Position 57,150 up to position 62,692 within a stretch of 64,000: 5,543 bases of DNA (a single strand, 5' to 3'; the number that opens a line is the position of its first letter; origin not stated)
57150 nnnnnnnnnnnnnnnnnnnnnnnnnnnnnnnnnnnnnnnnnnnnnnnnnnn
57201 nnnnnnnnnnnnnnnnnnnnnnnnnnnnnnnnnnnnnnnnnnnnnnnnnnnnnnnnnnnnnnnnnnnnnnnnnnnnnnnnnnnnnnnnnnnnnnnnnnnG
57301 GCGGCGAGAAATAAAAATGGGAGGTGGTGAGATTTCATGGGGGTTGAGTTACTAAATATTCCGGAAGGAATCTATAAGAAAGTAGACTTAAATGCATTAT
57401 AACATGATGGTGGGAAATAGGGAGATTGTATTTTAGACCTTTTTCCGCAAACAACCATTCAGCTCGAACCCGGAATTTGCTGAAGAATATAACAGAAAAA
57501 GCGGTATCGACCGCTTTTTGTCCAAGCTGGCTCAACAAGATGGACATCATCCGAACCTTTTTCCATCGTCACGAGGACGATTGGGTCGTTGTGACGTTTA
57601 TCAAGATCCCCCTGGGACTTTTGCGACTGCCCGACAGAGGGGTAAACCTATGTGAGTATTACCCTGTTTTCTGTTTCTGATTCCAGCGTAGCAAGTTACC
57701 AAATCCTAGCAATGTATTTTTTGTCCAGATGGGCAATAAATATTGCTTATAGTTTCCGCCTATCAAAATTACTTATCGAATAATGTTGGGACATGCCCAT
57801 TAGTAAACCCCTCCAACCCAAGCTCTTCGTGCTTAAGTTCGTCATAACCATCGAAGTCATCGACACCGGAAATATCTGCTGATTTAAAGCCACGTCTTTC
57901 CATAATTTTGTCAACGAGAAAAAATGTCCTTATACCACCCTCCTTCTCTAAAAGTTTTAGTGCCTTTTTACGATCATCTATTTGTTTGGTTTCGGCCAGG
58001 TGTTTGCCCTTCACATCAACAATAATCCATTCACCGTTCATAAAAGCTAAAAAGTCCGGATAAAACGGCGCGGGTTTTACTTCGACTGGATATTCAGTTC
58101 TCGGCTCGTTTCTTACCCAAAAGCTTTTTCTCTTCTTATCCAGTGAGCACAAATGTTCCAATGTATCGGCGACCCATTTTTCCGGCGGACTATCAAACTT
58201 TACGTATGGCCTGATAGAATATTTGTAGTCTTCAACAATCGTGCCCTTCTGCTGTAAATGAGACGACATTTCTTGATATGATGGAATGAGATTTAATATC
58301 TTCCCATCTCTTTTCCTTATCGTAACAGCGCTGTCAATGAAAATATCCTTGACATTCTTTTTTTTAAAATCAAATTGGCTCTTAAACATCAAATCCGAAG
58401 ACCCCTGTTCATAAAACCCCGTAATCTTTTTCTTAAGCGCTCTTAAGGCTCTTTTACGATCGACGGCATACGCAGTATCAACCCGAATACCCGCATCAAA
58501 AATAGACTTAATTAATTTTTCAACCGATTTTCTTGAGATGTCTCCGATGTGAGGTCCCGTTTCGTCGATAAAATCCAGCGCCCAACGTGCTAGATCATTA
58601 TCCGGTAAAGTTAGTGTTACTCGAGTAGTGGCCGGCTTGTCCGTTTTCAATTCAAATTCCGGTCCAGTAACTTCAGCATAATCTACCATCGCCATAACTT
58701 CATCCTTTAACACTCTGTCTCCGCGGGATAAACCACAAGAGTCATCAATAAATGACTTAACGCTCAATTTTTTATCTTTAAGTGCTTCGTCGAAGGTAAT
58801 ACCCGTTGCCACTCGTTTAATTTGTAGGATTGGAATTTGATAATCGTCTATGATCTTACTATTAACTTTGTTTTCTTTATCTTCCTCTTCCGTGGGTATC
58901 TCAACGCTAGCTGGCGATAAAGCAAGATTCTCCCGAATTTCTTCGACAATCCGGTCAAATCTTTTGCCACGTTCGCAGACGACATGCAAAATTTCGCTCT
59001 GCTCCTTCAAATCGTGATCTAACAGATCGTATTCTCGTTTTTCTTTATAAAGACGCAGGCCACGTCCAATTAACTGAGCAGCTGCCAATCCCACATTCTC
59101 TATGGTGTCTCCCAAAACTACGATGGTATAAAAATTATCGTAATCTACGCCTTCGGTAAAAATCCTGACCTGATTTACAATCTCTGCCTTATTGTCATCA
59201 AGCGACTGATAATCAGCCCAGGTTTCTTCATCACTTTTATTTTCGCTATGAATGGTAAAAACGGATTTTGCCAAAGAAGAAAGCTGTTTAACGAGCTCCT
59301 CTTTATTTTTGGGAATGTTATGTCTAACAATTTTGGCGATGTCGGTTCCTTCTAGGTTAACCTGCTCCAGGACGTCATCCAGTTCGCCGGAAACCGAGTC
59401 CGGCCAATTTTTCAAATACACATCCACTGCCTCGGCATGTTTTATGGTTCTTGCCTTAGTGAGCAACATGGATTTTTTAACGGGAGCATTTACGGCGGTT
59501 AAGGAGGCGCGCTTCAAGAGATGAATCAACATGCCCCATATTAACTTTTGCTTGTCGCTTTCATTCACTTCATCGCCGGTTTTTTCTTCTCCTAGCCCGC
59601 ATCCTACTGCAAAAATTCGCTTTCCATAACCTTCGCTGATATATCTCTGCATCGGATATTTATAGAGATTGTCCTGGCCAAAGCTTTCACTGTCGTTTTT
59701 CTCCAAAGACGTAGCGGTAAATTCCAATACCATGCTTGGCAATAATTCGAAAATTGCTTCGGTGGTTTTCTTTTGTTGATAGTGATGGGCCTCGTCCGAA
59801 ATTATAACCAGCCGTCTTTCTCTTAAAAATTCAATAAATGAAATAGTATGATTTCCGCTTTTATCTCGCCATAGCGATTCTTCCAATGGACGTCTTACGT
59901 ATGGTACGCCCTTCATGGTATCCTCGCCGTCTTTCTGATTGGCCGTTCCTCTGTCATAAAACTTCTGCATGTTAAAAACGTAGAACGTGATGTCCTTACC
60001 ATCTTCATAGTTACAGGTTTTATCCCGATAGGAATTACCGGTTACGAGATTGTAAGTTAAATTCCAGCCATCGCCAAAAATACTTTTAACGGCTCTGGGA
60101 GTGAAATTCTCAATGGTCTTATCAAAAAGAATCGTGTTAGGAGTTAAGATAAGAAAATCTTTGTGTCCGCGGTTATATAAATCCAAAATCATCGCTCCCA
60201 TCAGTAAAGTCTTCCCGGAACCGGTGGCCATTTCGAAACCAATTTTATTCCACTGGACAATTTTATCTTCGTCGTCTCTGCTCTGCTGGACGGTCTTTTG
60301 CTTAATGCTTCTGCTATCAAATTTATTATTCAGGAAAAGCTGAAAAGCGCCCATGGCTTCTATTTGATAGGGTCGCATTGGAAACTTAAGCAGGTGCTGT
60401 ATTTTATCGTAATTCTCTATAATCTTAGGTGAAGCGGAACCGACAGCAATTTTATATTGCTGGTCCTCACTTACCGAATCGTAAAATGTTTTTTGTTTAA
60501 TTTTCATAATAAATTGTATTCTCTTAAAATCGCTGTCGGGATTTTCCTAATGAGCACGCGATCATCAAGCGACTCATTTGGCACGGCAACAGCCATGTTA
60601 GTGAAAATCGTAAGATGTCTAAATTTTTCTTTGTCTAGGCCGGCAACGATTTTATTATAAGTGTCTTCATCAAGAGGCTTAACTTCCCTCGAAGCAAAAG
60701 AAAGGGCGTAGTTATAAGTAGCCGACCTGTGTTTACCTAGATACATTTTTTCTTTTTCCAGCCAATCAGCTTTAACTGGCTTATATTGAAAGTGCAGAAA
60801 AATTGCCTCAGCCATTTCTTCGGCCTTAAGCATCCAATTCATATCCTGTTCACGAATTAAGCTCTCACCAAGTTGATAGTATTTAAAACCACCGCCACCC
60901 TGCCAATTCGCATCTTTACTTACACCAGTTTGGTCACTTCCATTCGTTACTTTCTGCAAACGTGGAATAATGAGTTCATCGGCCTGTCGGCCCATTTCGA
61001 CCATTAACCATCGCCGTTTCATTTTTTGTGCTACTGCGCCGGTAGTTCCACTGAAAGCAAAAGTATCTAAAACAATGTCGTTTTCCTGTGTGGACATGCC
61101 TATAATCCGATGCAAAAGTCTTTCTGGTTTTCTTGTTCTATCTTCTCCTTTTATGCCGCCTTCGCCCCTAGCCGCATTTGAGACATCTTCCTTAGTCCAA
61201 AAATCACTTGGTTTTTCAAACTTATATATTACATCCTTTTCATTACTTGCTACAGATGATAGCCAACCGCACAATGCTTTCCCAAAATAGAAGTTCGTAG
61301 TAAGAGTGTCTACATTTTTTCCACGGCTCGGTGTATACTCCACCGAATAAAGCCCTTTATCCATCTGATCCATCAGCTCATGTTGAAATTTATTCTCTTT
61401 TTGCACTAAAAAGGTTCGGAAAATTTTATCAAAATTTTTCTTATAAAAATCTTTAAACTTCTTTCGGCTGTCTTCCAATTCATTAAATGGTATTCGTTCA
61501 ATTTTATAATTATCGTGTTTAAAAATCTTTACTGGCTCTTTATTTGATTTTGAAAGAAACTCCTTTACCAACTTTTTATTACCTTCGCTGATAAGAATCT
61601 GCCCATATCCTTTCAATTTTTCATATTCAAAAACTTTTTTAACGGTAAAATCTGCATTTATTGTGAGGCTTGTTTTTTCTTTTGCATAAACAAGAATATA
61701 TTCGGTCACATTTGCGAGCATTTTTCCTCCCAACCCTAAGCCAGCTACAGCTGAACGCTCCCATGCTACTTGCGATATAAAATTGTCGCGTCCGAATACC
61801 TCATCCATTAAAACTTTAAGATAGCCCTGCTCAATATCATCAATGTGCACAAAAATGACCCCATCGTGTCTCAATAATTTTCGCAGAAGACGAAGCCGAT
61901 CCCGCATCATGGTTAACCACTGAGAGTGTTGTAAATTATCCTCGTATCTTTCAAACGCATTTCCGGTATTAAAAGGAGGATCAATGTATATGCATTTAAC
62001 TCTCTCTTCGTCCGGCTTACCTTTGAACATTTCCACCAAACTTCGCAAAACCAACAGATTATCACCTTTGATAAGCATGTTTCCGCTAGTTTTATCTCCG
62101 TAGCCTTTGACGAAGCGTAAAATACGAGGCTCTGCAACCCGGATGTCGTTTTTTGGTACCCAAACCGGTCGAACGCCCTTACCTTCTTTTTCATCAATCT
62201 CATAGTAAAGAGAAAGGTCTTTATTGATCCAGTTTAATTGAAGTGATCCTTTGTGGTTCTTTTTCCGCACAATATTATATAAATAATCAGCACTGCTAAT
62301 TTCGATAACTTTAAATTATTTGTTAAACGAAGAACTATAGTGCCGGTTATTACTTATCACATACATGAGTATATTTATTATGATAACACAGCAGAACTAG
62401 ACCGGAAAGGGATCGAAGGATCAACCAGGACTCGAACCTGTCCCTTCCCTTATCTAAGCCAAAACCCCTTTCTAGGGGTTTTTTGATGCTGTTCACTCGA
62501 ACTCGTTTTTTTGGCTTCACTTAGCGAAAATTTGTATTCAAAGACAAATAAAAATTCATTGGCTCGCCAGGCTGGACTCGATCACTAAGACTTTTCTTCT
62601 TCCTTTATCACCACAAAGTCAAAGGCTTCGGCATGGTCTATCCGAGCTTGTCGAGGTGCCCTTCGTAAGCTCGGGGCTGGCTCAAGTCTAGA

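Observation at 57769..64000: AT-rich Type III restriction-modification island followed by a tRNA-like fragment and a tail-fibre-like repeat protein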

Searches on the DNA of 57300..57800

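Call 99: search_rna_families(source=window, start=57300, end=57800, threshold=evalue, max_evalue=1)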
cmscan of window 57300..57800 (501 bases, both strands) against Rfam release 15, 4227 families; matches with E-value up to 1: 0.
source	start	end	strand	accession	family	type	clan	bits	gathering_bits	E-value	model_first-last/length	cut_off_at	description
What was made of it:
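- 57339..57768 (.): 430-nt spacer between res and the TolB-like gene. It holds the hairpin 57496-57519 (likely res terminator) and presumably the TolB-like gene's promoter. No RNA family and no gene remnant were found. Rfam gives nothing at E<=1 (call 99).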

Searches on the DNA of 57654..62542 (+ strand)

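Call 100: search_dna_similar(query=window:57654-62542:+, collection=plasmids, mode=distant, max_rows=10)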
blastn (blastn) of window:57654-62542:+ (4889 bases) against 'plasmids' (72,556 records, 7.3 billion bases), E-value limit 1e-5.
Records with a match: 5; places in all: 5; records where one place covers at least 80% of the query: 0.
Best place of each record, by identity: 60-80% 5.
By first word of the organism name: Vibrio 4; Acinetobacter 1.
By predicted mobility (MOB-suite, as given by PLSDB): mobilizable 3; non-mobilizable 2.
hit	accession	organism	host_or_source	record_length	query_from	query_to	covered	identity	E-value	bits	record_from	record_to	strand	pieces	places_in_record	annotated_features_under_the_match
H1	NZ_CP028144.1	Vibrio parahaemolyticus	Penaeus vannamei,single cell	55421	3338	3478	3%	70.6%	1e-6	64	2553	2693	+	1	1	site-specific DNA-methyltransferase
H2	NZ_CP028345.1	Vibrio parahaemolyticus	Penaeus vannamei,whole organism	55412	3338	3478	3%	70.6%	1e-6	64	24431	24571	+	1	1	site-specific DNA-methyltransferase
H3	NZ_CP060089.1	Vibrio parahaemolyticus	Penaeus vannamei,whole ...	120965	3338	3478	3%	70.6%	1e-6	64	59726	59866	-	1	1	site-specific DNA-methyltransferase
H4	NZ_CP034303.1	Vibrio parahaemolyticus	Penaeus vannamei,AHPND infected ...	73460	3338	3478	3%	70.6%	1e-6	64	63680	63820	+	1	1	site-specific DNA-methyltransferase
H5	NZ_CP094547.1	Acinetobacter sp. YH16056_T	soil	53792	4125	4203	2%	77.2%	5e-6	63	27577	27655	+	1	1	site-specific DNA-methyltransferase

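Call 101: search_dna_similar(query=window:57654-62542:+, collection=phages, mode=distant, max_rows=10)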
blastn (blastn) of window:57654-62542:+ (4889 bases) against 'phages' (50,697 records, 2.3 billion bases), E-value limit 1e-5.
No match.
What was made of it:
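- Tried and rejected: Known plasmids and phages: only short methyltransferase-motif hits, or none (calls 100, 101).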
